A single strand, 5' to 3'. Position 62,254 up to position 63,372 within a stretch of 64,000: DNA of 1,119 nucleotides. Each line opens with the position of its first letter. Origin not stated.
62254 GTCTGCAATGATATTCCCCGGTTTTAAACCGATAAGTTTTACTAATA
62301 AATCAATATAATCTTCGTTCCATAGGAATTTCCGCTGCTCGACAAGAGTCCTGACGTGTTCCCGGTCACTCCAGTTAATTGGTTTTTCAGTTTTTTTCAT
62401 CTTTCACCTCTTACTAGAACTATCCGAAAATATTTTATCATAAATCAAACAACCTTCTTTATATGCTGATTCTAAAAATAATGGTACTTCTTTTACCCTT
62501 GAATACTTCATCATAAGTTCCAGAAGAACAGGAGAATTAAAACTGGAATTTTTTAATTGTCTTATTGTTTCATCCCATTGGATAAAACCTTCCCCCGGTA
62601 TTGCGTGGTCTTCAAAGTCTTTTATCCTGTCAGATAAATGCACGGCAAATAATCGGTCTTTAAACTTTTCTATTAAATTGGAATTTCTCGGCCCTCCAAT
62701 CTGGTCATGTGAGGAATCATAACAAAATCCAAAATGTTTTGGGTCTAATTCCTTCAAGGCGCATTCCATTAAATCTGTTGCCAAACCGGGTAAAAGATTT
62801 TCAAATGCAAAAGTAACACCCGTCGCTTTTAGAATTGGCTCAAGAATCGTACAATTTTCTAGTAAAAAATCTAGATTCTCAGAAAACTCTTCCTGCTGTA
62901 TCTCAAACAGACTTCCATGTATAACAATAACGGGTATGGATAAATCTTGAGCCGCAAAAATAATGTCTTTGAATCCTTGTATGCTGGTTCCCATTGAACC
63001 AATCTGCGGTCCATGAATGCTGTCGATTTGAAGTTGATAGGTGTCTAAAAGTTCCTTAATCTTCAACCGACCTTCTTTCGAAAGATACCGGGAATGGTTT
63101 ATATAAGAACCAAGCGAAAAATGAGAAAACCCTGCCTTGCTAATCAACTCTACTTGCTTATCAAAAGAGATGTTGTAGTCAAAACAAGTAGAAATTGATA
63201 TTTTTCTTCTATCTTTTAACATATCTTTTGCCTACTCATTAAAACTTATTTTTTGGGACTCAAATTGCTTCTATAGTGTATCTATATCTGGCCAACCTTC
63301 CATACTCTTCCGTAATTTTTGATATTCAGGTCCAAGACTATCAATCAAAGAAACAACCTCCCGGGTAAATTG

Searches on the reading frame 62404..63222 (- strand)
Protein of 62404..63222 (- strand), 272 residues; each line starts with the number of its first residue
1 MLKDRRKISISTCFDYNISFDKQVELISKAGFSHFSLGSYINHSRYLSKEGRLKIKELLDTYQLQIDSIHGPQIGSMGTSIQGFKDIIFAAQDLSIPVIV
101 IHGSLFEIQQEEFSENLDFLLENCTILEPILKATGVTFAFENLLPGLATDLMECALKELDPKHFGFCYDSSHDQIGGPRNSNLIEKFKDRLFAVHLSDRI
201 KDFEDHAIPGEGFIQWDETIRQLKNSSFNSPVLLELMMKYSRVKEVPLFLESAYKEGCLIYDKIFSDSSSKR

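Call 67: find_encoding_contigs(protein=window:62404-63222:-, flank=10000, max_places=2)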
Protein window:62404-63222:- (272 aa): 3 contigs read that carry it; 2 places shown.
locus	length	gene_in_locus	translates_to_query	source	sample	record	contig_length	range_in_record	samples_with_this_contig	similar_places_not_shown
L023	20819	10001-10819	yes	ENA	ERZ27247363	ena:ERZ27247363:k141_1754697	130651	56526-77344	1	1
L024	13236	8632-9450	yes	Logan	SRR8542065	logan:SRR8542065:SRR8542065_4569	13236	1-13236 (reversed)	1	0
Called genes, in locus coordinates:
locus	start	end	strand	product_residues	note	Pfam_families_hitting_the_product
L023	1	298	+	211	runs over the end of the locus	-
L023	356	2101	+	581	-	PF00149:Metallophos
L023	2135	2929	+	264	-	PF01261:AP_endonuc_2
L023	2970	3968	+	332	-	-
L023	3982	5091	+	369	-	-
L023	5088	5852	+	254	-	PF13489:Methyltransf_23 (weak), PF01209:Ubie_methyltran (weak), PF05175:MTS, PF13847:Methyltransf_31 (weak), PF08241:Methyltransf_11, PF08242:Methyltransf_12, PF13649:Methyltransf_25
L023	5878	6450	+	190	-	PF00583:Acetyltransf_1, PF13673:Acetyltransf_10 (weak), PF13508:Acetyltransf_7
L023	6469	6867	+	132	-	PF13673:Acetyltransf_10, PF00583:Acetyltransf_1, PF13527:Acetyltransf_9 (weak), PF13508:Acetyltransf_7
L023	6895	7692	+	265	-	PF02353:CMAS (weak), PF03848:TehB, PF13489:Methyltransf_23, PF05175:MTS (weak), PF13847:Methyltransf_31, PF08241:Methyltransf_11, PF08242:Methyltransf_12, PF13649:Methyltransf_25, +1 more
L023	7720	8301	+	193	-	-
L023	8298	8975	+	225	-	PF02475:TRM5-TYW2_MTfase, PF05050:Methyltransf_21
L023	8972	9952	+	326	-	PF13228:DUF4037 (weak)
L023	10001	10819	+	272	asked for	PF01261:AP_endonuc_2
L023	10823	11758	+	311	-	PF01209:Ubie_methyltran (weak), PF08241:Methyltransf_11, PF08242:Methyltransf_12 (weak), PF13649:Methyltransf_25, PF13847:Methyltransf_31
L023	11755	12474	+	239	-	PF14099:Polysacc_lyase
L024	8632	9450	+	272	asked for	PF01261:AP_endonuc_2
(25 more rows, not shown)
